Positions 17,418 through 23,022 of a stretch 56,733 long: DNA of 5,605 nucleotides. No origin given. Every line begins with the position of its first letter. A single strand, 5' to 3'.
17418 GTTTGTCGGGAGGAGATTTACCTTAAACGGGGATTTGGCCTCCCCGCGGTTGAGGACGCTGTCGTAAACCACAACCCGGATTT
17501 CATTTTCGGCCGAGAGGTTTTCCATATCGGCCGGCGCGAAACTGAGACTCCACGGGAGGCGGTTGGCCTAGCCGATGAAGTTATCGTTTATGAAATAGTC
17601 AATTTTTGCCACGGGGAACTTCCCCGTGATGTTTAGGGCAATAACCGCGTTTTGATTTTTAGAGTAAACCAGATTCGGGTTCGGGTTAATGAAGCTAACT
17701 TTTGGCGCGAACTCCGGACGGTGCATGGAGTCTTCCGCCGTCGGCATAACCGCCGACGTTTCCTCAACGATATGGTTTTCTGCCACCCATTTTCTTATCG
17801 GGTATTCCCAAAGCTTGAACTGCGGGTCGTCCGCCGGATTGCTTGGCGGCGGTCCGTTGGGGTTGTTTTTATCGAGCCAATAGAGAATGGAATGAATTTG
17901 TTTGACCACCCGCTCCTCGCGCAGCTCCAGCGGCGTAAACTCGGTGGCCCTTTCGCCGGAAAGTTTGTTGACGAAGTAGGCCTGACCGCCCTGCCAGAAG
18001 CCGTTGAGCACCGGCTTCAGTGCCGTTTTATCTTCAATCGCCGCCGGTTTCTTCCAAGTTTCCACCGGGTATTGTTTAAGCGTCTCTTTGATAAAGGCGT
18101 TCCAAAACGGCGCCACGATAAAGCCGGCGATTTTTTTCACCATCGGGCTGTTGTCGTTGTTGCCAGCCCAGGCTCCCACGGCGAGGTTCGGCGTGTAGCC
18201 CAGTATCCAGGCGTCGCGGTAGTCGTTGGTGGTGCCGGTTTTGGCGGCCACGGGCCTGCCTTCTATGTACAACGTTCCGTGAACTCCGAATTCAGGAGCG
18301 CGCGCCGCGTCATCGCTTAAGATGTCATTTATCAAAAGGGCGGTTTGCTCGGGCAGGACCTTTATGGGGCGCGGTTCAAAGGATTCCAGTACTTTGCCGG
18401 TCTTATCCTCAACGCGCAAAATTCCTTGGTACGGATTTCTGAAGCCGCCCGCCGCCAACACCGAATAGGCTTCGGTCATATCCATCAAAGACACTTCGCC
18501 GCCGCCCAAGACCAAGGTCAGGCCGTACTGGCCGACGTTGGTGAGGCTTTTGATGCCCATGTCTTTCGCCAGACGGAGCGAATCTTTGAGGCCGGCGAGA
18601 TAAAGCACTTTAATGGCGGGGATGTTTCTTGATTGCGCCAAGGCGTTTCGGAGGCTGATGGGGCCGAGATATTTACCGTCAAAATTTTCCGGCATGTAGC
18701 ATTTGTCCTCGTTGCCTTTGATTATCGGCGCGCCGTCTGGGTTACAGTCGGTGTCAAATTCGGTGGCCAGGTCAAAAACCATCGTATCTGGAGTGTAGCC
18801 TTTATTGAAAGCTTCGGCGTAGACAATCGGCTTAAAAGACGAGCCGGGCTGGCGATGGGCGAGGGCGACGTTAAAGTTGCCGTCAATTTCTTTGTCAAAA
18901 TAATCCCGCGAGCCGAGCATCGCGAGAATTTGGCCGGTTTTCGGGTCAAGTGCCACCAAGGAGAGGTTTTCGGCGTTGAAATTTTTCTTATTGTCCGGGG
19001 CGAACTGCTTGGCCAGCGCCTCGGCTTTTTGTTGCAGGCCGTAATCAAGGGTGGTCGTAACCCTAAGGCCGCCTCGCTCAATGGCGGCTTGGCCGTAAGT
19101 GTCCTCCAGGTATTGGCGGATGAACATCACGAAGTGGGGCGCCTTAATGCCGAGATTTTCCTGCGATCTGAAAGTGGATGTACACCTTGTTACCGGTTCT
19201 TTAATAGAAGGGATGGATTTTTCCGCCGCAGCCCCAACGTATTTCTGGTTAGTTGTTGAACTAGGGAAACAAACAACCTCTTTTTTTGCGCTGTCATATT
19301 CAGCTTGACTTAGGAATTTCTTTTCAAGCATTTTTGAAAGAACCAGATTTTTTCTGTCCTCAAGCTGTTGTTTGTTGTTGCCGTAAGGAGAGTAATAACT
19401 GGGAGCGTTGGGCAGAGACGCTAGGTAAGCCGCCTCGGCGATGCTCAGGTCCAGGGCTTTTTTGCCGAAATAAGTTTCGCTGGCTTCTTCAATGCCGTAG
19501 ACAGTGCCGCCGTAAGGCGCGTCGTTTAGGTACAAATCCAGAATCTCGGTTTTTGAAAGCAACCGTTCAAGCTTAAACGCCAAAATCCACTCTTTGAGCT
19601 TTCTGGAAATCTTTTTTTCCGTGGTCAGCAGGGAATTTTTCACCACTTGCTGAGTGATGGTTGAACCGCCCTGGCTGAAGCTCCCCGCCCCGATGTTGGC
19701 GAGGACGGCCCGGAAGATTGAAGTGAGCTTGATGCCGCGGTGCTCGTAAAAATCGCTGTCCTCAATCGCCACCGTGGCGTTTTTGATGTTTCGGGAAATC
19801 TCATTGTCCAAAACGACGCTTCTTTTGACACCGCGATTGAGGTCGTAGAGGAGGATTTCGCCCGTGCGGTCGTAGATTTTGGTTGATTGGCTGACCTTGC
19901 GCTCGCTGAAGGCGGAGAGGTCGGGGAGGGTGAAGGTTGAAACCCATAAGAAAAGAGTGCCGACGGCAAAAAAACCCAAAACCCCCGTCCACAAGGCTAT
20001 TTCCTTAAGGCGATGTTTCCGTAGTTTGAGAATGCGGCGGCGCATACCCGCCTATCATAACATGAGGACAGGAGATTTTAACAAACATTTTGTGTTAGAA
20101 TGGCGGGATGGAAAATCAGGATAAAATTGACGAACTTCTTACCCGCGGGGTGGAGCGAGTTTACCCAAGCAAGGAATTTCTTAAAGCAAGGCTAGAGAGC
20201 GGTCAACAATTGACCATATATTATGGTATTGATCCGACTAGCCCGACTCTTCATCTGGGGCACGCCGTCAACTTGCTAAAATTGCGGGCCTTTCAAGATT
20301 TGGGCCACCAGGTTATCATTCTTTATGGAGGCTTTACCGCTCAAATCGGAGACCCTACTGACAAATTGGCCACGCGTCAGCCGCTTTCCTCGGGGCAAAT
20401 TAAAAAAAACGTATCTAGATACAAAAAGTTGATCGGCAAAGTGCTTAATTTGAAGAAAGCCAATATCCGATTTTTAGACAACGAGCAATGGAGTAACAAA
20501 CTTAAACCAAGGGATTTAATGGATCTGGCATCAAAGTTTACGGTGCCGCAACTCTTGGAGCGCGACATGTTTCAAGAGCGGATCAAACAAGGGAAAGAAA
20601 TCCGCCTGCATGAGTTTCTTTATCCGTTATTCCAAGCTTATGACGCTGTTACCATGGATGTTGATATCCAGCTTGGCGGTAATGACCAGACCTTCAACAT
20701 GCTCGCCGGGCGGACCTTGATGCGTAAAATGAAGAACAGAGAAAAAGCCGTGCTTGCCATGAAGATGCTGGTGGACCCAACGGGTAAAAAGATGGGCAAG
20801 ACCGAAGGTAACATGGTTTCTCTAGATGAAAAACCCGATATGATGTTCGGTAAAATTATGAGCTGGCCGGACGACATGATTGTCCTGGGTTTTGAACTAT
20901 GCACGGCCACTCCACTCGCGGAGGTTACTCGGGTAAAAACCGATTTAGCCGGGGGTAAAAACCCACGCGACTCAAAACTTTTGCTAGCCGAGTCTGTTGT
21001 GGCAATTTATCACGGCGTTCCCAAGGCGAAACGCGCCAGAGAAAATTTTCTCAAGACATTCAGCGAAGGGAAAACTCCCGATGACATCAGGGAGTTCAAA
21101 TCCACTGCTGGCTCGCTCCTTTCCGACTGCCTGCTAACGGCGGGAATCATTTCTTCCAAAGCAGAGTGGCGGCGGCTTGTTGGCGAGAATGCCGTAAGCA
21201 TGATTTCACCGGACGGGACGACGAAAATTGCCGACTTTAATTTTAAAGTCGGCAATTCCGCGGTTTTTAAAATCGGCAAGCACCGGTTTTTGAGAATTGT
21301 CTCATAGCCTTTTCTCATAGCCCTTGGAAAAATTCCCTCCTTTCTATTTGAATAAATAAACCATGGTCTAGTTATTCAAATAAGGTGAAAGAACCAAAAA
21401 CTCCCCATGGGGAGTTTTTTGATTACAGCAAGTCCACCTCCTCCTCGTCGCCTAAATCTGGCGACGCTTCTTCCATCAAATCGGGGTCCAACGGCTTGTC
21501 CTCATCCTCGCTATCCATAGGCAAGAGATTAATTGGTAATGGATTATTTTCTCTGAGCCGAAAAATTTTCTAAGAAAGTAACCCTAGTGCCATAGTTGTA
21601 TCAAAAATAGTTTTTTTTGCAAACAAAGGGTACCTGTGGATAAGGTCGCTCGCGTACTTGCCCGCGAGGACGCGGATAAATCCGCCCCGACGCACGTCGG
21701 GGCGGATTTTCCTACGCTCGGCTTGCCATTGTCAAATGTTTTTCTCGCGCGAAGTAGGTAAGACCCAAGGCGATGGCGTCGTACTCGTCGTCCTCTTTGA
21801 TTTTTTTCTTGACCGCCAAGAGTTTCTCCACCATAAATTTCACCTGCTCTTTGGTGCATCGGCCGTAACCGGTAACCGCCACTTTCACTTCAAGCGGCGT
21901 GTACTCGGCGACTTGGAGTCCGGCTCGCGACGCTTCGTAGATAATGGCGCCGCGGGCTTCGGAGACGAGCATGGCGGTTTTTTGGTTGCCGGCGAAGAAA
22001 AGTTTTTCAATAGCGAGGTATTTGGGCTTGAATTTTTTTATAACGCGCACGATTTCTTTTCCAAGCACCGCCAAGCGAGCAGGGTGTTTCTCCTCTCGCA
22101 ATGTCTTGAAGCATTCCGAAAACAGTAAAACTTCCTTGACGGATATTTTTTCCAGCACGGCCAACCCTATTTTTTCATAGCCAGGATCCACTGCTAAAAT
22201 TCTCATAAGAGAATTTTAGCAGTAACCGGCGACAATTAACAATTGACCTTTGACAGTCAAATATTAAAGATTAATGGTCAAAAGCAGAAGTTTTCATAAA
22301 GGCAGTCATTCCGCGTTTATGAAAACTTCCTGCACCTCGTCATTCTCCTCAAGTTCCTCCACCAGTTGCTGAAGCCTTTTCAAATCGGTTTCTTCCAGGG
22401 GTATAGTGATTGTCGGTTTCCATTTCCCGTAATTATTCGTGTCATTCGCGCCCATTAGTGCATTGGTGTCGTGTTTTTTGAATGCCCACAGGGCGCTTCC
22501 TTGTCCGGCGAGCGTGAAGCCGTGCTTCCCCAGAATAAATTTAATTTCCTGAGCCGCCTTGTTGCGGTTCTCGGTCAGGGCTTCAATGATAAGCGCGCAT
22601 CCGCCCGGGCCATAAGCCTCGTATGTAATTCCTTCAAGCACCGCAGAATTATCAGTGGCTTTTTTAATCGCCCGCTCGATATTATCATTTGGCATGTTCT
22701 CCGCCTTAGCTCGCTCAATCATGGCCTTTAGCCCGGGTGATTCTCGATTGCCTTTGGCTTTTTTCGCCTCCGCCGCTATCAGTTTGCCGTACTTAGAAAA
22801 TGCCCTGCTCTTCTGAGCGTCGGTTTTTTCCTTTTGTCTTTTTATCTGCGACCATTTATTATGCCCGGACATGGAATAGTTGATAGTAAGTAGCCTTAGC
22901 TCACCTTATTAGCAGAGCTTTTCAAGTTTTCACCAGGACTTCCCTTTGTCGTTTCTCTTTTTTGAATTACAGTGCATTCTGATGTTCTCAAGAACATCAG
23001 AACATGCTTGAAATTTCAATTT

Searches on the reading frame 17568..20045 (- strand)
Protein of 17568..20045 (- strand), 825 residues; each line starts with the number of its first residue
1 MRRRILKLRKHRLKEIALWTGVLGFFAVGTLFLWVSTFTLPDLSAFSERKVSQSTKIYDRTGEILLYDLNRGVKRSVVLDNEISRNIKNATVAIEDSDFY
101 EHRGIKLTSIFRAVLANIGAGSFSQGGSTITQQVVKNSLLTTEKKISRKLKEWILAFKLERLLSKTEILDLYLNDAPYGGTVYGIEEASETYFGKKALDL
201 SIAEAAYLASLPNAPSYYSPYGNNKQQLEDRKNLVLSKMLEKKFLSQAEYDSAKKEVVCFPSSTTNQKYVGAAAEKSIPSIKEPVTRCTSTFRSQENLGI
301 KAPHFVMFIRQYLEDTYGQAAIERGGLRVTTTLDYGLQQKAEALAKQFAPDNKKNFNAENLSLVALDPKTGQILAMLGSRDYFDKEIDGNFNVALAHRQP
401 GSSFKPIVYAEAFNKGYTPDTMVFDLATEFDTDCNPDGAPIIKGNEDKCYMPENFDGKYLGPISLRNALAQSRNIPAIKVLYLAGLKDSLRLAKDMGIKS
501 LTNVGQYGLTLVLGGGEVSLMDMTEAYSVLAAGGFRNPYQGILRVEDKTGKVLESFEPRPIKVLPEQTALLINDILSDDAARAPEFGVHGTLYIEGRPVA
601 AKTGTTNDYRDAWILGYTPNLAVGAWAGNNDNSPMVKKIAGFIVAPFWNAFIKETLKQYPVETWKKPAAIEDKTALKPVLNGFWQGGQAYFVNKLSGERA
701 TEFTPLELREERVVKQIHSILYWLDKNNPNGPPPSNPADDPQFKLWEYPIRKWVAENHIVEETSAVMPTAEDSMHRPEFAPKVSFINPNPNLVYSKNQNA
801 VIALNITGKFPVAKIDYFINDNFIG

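Call 86: search_protein_families(library=pfam, proteins=[window:17568-20045:-], max_evalue=0.0001)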
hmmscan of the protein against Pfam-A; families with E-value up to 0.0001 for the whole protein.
window:17568-20045:- (825 aa): 2 families
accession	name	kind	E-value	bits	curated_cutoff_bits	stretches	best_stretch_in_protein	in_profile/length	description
PF00912.28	Transgly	-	6.1e-60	202.1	27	1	70-239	9-177/178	Transglycosylase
PF00905.27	Transpeptidase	-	1.1e-16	61.3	22.1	1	362-634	2-282/299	Penicillin binding protein transpeptidase domain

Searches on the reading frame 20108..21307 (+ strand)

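Call 45: search_protein_families(library=pfam, proteins=[window:20108-21307:+], max_evalue=0.00001)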
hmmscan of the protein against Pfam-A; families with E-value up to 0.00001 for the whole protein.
window:20108-21307:+ (399 aa): 1 family
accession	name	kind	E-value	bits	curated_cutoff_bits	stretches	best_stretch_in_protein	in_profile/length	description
PF00579.31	tRNA-synt_1b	-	2.3e-61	208.1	21.1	1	33-318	4-291/292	tRNA synthetases class I (W and Y)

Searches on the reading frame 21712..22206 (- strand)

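Call 87: search_protein_families(library=pfam, proteins=[window:21712-22206:-], max_evalue=0.0001)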
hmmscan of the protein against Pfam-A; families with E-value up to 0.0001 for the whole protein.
window:21712-22206:- (164 aa): 1 family
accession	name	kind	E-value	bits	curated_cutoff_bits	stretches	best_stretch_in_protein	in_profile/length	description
PF02075.23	RuvC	-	2.2e-38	131.9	22.2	1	3-150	1-147/148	Crossover junction endodeoxyribonuclease RuvC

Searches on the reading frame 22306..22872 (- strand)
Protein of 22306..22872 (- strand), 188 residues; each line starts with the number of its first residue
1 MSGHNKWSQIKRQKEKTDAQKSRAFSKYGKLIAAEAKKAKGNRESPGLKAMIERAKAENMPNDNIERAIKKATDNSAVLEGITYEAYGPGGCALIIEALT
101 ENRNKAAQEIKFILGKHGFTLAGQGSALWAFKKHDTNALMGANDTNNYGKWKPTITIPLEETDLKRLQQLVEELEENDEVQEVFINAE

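Call 86: search_protein_families(library=pfam, proteins=[window:22306-22872:-], max_evalue=0.0001)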
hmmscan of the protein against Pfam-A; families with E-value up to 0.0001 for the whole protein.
window:22306-22872:- (188 aa): 2 families
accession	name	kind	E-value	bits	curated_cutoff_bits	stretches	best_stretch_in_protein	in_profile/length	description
PF01709.26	Transcrip_reg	-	8.7e-24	84.5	27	2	80-134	2-56/160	TACO1/YebC second and third domain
PF20772.2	TACO1_YebC_N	-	7.1e-21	74.9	36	1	5-74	1-72/73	TACO1/YebC protein N-terminal domain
